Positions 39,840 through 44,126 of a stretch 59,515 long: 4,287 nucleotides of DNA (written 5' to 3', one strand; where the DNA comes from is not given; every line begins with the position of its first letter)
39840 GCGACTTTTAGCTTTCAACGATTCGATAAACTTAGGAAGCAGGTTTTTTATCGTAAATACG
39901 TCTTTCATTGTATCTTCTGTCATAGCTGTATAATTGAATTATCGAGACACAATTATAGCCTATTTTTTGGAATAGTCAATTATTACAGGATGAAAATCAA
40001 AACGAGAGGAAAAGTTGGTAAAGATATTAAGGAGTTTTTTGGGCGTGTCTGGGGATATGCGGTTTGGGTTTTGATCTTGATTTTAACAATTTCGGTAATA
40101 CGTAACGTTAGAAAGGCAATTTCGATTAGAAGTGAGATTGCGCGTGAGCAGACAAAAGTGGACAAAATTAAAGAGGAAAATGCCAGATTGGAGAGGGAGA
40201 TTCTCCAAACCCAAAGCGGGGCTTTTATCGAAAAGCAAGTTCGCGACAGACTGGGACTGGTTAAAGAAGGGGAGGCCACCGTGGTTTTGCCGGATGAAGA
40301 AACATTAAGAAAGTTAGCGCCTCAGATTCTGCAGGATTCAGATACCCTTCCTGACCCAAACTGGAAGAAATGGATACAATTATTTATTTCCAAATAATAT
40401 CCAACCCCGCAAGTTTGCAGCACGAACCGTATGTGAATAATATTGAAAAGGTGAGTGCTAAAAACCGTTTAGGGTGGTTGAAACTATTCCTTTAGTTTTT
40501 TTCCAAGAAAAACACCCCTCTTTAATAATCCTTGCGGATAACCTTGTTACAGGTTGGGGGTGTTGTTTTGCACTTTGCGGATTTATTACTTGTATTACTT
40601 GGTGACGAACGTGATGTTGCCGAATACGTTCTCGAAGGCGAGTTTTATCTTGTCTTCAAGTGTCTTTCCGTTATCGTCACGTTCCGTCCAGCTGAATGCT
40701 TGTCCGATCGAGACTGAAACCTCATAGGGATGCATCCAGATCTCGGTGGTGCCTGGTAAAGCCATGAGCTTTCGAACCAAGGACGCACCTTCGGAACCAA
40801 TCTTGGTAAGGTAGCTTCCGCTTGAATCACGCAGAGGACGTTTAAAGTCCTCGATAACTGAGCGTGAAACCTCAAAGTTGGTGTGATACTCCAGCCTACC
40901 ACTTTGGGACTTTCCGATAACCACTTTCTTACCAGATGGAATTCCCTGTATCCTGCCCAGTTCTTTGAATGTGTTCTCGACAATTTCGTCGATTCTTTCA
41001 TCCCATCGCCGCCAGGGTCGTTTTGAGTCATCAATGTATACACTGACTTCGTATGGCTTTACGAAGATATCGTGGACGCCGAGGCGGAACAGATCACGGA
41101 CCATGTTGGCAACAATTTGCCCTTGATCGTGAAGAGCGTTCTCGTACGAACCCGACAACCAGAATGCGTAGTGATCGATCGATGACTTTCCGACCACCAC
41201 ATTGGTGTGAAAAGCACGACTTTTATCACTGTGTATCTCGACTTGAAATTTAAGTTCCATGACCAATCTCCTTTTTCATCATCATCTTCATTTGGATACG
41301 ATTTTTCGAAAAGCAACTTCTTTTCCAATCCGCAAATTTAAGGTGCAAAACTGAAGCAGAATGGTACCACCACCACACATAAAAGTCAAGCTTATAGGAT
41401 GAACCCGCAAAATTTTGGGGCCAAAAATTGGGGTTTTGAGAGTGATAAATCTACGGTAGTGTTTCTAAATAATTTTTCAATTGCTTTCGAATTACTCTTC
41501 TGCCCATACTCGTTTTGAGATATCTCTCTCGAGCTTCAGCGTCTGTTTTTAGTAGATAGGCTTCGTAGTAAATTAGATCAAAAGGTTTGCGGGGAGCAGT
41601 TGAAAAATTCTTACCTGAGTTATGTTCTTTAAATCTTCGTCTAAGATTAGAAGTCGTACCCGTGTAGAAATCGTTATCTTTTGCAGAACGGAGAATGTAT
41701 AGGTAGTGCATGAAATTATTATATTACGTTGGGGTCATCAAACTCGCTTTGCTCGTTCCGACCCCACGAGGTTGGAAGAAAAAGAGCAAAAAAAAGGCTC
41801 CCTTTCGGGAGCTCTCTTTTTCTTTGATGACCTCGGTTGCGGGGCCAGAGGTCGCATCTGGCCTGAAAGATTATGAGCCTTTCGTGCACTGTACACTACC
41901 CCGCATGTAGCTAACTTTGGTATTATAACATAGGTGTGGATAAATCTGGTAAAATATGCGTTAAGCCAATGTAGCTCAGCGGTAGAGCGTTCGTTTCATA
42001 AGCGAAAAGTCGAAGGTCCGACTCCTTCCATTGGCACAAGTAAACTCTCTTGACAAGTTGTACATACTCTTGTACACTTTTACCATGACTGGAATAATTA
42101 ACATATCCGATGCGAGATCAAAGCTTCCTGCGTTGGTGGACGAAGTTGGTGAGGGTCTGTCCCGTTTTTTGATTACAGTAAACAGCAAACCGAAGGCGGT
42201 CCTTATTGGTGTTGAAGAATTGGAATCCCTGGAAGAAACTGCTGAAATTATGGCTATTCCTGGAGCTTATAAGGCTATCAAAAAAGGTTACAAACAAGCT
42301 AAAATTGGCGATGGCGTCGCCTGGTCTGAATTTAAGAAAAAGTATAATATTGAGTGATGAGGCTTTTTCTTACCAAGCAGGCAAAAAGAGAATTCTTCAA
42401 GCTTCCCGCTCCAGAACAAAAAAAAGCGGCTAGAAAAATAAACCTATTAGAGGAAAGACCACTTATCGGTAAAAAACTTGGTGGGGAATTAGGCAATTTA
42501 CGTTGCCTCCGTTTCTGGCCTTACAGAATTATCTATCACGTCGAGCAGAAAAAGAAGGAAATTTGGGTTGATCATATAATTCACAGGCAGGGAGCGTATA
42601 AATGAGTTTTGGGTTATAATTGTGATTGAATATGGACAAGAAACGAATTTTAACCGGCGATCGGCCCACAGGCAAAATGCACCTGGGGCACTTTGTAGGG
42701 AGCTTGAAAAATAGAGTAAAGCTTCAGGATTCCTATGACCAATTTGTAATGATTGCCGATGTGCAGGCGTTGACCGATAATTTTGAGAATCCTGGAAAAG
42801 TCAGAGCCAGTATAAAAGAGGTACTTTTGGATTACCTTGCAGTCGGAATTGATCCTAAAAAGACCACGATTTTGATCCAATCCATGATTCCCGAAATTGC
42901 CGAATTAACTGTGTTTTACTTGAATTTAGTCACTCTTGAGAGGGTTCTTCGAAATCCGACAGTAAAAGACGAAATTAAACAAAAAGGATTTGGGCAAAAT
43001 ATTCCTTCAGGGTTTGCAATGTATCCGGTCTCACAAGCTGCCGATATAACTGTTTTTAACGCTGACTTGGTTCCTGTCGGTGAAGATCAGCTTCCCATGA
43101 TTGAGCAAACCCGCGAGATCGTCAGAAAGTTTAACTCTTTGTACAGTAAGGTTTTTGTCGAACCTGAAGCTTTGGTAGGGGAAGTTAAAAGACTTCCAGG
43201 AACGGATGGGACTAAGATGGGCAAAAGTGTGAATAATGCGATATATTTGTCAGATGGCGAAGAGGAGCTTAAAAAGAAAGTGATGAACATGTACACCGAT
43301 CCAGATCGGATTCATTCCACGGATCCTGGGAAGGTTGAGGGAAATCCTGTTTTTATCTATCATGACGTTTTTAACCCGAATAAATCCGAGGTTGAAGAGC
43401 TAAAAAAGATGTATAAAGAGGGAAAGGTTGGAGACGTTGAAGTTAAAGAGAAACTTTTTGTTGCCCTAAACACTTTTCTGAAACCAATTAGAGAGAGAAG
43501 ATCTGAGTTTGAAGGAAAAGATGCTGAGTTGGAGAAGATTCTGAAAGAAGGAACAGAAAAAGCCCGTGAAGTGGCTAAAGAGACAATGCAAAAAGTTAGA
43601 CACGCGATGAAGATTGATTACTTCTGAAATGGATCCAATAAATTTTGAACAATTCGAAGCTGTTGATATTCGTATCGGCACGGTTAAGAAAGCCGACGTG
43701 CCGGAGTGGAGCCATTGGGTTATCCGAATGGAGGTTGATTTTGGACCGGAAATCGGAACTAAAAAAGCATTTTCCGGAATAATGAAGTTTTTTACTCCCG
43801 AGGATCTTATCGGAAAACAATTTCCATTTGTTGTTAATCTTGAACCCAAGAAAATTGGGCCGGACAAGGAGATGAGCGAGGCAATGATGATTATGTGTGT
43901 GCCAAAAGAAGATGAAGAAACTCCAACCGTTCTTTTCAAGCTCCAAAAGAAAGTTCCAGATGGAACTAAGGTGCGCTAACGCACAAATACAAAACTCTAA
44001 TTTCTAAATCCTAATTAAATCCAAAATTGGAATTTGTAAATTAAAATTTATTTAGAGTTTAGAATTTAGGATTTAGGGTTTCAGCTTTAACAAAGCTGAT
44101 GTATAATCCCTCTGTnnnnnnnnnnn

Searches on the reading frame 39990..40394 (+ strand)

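Call 87: search_protein_families(library=pfam, max_evalue=0.01, proteins=[window:39990-40394:+])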
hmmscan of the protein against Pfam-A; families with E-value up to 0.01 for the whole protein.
window:39990-40394:+ (135 aa): 2 families
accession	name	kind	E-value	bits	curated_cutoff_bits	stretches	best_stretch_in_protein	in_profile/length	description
PF04977.20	DivIC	-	1.3e-14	54.2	28.9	1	27-102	3-79/80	Septum formation initiator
PF25541.1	TBCA_PH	-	0.0027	17.9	27.8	1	43-75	73-105/139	PH domain-containing proteins, TBCA domain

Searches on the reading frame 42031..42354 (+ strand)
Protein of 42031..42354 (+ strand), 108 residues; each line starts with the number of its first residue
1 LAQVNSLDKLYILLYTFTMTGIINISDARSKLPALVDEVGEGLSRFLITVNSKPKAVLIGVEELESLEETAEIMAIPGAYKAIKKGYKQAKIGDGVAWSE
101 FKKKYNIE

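Call 87: search_protein_families(library=pfam, max_evalue=0.01, proteins=[window:42031-42354:+])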
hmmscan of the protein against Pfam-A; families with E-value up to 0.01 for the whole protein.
window:42031-42354:+ (108 aa): 1 family
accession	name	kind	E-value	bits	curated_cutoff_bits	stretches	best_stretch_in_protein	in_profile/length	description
PF02604.26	PhdYeFM_antitox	-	1.2e-15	57.4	29.8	1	22-85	3-66/74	Antitoxin Phd_YefM, type II toxin-antitoxin system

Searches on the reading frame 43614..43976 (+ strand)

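Call 87: search_protein_families(library=pfam, max_evalue=0.01, proteins=[window:43614-43976:+])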
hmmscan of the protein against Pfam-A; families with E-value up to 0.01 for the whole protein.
window:43614-43976:+ (121 aa): 1 family
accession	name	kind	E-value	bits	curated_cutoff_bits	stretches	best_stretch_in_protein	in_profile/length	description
PF01588.26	tRNA_bind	-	2.7e-09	37.4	27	1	19-119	1-96/96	Putative tRNA binding domain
